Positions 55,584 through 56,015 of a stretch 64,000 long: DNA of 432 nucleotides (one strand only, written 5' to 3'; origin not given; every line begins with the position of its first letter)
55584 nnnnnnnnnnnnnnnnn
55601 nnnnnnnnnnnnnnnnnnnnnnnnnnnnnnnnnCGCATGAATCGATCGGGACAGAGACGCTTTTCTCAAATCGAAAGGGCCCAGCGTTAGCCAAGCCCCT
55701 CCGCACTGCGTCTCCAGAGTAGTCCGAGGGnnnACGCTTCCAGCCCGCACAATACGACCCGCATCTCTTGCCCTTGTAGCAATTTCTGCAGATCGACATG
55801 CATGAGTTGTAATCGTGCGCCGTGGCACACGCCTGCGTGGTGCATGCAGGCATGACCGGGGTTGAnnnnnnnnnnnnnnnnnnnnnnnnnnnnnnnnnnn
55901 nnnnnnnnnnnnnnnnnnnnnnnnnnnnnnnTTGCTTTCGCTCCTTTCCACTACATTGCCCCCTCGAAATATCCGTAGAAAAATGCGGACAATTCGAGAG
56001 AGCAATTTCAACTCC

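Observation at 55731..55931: Secreted 8-Cys peptide with a strong RBS directly downstream of the YcaO/SagB pair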

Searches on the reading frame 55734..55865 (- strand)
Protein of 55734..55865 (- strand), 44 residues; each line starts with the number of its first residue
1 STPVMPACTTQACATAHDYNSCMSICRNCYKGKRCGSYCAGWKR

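Call 24: search_protein_representatives(protein=window:55734-55865:-)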
Query: 44 residues. Proteins with E-value up to 0.001 (for the whole library): 3; up to 1e-10: 0; up to 1e-30: 0. The best 3 are listed.
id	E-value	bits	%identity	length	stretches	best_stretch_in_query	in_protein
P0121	2.5e-05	40.0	29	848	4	3-41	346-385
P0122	1.1e-04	38.0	46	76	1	4-40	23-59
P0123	9.3e-04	35.1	33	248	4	9-38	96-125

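Call 29: find_encoding_contigs(protein=P0122, flank=10000)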
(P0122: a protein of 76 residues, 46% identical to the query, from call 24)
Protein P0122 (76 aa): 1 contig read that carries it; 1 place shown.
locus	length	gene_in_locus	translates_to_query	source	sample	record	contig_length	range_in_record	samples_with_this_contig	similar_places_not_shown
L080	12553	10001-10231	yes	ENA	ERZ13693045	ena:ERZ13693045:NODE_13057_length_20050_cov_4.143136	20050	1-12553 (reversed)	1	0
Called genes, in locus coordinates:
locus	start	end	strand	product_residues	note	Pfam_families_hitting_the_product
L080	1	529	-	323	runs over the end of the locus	PF13814:Replic_Relax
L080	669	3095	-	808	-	PF01580:FtsK_SpoIIIE (faint), PF01935:DUF87 (faint), PF10412:TrwB_AAD_bind (faint)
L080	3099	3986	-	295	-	-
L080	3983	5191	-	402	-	-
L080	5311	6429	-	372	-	-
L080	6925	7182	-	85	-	-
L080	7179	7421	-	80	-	-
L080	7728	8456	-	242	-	-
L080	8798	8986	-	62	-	PF14373:Imm_superinfect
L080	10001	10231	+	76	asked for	-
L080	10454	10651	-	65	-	PF14373:Imm_superinfect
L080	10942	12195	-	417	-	PF13506:Glyco_transf_21, PF00535:Glycos_transf_2, PF10111:Glyco_tranf_2_2, PF13641:Glyco_tranf_2_3, PF03142:Chitin_synth_2 (weak), PF13632:Glyco_trans_2_3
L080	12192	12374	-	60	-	-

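Call 47: search_dna_similar(query=P0122, collection=phages, mode=protein, max_evalue=1)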
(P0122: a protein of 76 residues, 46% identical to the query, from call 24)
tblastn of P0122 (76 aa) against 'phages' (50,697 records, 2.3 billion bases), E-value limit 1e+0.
No match.

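Call 64: predict_structure(alignment_id=A3)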
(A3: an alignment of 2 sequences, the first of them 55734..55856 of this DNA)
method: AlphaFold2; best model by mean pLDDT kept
length: 41 residues; sequences in the alignment: 2
mean_pLDDT: 74.3   pTM: 0.48
mean pLDDT of the five models: 74.3, 71.2, 70.6, 66.9, 66.8
residues with pLDDT >= 90: 0; 70-90: 31; 50-70: 9; < 50: 1
segments of 3 or more residues with pLDDT < 50: none
pLDDT, mean of each block of 10 residues (from residue 1): 67 81 79 72 49
secondary structure, 60 per line:
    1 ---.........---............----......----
elements in order: H4-12 H16-27 H32-37

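Call 69: search_dna_similar(query=L080:669-3095:-, collection=plasmids, mode=protein, max_evalue=0.00001, max_rows=10)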
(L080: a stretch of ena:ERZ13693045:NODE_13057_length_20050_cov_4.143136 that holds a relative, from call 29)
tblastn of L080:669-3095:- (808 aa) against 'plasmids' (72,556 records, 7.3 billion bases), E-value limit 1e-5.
Records with a match: 15; places in all: 16; records where one place covers at least 80% of the query: 0.
Best place of each record, by identity: <60% 15.
By first word of the organism name: Haladaptatus 3; Bacillus 3; Streptomyces 1; Embleya 1; Sulfitobacter 1; Thermococcus 1; Rhodococcus 1; Halococcus 1; Desulfosporosinus 1; Methylomagnum 1; and 1 more.
By predicted mobility (MOB-suite, as given by PLSDB): non-mobilizable 13; mobilizable 1; conjugative 1.
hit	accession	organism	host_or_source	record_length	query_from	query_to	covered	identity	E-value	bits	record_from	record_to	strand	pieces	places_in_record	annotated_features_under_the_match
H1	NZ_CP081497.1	Streptomyces sp. BHT-5-2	whole organism,plant soil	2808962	62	432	46%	29.7%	1e-13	83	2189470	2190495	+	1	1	none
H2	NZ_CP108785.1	Embleya sp. NBC_00888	-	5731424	33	401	46%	29.8%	3e-13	82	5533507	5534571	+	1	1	none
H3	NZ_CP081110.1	Sulfitobacter mediterraneus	-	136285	35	398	45%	25.9%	8e-20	103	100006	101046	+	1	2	type IV secretion system DNA-binding domain-containing protein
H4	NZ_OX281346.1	Thermococcus nautili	-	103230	43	398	44%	25.3%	9e-7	61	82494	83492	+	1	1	ATP-binding protein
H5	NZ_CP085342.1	Haladaptatus halobius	cell culture,saline soil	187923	48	405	44%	25.0%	1e-8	67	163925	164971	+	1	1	TraM recognition domain-containing protein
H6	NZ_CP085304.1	Haladaptatus pallidirubidus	cell culture,saline soil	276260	48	405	44%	24.8%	5e-8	65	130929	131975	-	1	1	TraM recognition domain-containing protein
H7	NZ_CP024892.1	Rhodococcus ruber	cell culture,activated sludge from ...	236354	51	363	39%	28.0%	4e-15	88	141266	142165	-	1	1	DUF87 domain-containing protein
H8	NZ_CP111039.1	Haladaptatus caseinilyticus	cell culture,sediment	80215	48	405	44%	24.5%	3e-8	65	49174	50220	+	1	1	TraM recognition domain-containing protein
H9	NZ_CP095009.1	Halococcus dombrowskii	Direct from delivered sample,Rock salt ...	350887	57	396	42%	25.7%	9e-6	57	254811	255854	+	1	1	type IV secretory system conjugative DNA transfer family protein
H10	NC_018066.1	Desulfosporosinus acidiphilus SJ4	acid mining effluent decantation pond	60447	17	399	47%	22.5%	5e-10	71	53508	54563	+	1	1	DNA translocase FtsK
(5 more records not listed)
